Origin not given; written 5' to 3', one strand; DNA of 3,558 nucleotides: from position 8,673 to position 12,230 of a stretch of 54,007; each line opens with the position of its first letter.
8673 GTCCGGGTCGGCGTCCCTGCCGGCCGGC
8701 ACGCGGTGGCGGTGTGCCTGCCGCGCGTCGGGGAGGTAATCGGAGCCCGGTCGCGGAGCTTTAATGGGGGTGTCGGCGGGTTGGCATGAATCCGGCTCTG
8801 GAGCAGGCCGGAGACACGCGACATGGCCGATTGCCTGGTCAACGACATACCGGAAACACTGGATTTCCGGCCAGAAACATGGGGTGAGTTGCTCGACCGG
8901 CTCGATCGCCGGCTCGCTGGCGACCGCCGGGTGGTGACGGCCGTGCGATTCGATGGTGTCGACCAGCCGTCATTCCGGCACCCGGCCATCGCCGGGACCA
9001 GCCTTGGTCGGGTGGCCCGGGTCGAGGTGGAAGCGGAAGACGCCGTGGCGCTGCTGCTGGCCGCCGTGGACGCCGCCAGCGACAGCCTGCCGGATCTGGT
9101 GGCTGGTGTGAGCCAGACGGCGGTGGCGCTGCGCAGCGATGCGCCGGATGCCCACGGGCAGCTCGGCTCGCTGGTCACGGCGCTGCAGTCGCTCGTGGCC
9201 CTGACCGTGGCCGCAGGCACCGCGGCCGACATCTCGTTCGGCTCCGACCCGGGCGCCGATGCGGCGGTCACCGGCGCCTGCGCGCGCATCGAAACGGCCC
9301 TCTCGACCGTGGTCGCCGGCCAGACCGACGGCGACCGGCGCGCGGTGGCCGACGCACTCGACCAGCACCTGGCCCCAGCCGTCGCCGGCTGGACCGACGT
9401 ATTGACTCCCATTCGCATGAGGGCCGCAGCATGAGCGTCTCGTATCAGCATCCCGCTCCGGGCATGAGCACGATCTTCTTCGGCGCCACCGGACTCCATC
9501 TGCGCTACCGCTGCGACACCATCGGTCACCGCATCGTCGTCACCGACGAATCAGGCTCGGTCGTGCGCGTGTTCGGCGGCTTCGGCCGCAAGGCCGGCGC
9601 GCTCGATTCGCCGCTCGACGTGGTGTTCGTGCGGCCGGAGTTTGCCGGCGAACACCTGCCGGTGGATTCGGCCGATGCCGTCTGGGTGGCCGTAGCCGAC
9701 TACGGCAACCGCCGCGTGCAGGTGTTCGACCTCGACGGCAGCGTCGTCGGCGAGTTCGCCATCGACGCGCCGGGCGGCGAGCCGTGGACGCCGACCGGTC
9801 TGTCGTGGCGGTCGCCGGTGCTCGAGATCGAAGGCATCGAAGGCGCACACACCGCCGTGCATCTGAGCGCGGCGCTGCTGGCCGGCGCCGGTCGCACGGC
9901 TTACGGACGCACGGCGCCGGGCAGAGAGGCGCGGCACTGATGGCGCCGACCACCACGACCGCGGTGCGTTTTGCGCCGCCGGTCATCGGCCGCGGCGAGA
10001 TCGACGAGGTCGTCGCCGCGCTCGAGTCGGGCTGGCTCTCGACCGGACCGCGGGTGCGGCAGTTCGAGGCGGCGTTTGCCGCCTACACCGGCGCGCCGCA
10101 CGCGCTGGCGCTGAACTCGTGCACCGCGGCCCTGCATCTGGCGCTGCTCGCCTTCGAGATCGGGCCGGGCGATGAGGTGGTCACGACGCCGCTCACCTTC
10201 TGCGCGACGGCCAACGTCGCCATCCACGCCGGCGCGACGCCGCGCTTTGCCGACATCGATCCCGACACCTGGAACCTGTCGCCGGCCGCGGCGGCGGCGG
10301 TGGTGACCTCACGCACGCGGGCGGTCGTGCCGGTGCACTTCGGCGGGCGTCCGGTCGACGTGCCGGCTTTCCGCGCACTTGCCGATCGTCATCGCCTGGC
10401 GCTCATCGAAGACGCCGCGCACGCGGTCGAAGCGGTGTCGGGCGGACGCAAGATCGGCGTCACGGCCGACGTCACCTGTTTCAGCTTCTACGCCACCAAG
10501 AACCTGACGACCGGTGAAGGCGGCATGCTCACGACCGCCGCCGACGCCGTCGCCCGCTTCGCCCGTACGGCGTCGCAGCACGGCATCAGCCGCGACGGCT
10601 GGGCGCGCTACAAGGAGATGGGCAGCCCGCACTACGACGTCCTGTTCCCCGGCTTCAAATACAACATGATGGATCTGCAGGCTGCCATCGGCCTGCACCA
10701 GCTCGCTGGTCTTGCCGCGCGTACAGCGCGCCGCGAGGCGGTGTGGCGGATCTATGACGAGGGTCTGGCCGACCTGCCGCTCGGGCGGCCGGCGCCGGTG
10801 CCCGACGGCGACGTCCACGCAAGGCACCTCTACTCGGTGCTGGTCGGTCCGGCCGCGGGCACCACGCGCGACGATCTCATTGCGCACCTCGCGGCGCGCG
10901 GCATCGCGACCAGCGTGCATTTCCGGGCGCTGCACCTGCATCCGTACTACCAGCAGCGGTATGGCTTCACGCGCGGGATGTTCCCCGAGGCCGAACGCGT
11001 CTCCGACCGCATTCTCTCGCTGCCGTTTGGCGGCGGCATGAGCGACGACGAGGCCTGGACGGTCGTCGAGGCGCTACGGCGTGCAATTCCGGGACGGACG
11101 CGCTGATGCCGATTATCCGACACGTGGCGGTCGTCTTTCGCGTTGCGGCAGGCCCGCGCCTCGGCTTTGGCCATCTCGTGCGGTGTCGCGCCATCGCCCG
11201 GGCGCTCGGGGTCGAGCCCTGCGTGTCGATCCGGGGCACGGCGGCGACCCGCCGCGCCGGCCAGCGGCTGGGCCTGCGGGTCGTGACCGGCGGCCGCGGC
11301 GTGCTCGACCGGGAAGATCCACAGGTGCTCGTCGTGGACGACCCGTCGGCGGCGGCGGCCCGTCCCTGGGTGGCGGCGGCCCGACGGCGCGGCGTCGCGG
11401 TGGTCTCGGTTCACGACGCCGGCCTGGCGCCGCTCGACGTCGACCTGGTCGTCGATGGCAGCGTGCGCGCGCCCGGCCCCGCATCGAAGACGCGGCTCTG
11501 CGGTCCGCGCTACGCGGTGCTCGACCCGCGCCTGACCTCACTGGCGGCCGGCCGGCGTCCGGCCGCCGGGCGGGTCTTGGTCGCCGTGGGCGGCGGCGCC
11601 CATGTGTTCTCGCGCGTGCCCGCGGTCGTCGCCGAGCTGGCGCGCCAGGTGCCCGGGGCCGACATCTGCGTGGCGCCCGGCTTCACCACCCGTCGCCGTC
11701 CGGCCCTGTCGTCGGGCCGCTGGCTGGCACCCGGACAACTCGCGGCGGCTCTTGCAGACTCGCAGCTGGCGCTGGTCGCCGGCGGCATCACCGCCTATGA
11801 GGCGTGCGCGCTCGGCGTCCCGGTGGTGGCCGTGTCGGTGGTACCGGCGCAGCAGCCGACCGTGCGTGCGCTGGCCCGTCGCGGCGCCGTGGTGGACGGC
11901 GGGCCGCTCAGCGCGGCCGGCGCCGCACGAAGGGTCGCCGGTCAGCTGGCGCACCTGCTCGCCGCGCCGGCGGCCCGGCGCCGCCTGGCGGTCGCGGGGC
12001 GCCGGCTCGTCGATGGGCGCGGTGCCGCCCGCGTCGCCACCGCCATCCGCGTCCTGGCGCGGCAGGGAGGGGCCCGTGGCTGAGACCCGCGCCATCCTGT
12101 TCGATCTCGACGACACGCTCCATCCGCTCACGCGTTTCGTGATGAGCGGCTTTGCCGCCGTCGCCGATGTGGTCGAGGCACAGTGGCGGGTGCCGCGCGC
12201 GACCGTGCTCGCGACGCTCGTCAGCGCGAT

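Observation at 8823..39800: Unusually large and enzyme-diverse flagellin-glycosylation island (~31 kb)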

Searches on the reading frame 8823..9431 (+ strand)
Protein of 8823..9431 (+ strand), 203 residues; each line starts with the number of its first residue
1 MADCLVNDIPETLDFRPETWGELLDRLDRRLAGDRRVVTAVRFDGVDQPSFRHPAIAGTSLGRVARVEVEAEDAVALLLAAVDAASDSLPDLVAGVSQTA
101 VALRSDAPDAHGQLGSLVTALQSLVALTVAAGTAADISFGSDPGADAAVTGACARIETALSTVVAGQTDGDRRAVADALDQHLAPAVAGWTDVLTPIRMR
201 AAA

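Call 5: search_protein_families(library=pfam, proteins=[window:8823-9431:+], max_evalue=0.01)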
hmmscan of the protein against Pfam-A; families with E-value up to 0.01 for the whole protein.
window:8823-9431:+ (203 aa): 0 families

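Call 15: search_protein_families(library=ncbifam, proteins=[window:8823-9431:+], max_evalue=0.001)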
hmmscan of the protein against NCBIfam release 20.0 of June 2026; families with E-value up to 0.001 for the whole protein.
window:8823-9431:+ (203 aa): 0 families

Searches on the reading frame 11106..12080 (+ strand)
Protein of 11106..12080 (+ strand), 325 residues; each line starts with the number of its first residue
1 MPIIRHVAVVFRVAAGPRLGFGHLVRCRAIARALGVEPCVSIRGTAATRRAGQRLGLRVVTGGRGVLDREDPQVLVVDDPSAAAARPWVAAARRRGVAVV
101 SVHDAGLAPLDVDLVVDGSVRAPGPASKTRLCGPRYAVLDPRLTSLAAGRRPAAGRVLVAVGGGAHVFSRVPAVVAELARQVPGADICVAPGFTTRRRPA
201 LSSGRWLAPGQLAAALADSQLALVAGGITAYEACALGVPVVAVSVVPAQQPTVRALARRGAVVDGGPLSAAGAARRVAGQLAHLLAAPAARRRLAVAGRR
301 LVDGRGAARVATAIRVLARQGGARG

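Call 5: search_protein_families(library=pfam, proteins=[window:11106-12080:+], max_evalue=0.01)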
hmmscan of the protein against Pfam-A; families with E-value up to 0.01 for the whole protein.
window:11106-12080:+ (325 aa): 1 family
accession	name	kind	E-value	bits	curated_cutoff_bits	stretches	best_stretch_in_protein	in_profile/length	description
PF00534.26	Glycos_transf_1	-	0.0044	17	26.4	1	225-273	104-148/172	Glycosyl transferases group 1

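Call 15: search_protein_families(library=ncbifam, proteins=[window:11106-12080:+], max_evalue=0.001)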
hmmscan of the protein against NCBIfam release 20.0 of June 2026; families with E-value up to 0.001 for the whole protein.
window:11106-12080:+ (325 aa): 1 family
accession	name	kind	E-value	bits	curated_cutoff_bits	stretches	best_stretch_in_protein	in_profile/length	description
TIGR03590.1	PseG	equivalog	1.6e-16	60.7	153.55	2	67-254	77-278/280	UDP-2,4-diacetamido-2,4,6-trideoxy-beta-L-altropyranose hydrolase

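Call 33: search_solved_structures(query=window:11106-12080:+, max_evalue=0.01)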
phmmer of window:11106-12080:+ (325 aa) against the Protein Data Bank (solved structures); distinct sequences matched with E-value up to 0.01: 0.

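Call 74: search_solved_structures(query=A3, max_evalue=1, show_alignments=2)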
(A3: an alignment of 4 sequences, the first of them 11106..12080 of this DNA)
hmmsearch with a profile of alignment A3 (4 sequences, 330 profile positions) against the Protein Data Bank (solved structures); distinct sequences matched with E-value up to 1: 12.
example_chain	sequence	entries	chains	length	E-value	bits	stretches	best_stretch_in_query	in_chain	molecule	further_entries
3hbm_A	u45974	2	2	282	2.1e-05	27.2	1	9-266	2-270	UDP-sugar hydrolase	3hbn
7cjx_A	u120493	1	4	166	0.00055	22.6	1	190-294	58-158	UDP-glucuronosyltransferase 2B15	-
6ipb_A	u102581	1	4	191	0.00064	22.4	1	190-296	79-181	UDP-glucuronosyltransferase 2B15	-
7yan_A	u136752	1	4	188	0.00075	22.1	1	191-294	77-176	UDP-glucuronosyltransferase 2B17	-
2o6l_A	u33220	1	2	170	0.0023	20.6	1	157-272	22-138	UDP-glucuronosyltransferase 2B7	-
9wde_A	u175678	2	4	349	0.013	18.1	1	156-268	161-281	Processive diacylglycerol beta-glucosyltransferase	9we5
7yf5_B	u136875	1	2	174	0.016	17.7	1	158-273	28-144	UDP-glucuronosyltransferase 2B10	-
1vi5_A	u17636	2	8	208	0.19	14.2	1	67-119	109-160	30S ribosomal protein S2P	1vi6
3dzc_A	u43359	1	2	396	0.29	13.6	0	261-319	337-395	UDP-N-acetylglucosamine 2-epimerase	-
3m6y_A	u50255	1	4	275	0.41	13.1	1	137-211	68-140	4-Hydroxy-2-oxoglutarate aldolase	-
1psc_A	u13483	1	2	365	0.46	13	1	8-107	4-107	PHOSPHOTRIESTERASE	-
3n73_A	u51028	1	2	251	0.67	12.4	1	137-211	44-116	Putative 4-hydroxy-2-oxoglutarate aldolase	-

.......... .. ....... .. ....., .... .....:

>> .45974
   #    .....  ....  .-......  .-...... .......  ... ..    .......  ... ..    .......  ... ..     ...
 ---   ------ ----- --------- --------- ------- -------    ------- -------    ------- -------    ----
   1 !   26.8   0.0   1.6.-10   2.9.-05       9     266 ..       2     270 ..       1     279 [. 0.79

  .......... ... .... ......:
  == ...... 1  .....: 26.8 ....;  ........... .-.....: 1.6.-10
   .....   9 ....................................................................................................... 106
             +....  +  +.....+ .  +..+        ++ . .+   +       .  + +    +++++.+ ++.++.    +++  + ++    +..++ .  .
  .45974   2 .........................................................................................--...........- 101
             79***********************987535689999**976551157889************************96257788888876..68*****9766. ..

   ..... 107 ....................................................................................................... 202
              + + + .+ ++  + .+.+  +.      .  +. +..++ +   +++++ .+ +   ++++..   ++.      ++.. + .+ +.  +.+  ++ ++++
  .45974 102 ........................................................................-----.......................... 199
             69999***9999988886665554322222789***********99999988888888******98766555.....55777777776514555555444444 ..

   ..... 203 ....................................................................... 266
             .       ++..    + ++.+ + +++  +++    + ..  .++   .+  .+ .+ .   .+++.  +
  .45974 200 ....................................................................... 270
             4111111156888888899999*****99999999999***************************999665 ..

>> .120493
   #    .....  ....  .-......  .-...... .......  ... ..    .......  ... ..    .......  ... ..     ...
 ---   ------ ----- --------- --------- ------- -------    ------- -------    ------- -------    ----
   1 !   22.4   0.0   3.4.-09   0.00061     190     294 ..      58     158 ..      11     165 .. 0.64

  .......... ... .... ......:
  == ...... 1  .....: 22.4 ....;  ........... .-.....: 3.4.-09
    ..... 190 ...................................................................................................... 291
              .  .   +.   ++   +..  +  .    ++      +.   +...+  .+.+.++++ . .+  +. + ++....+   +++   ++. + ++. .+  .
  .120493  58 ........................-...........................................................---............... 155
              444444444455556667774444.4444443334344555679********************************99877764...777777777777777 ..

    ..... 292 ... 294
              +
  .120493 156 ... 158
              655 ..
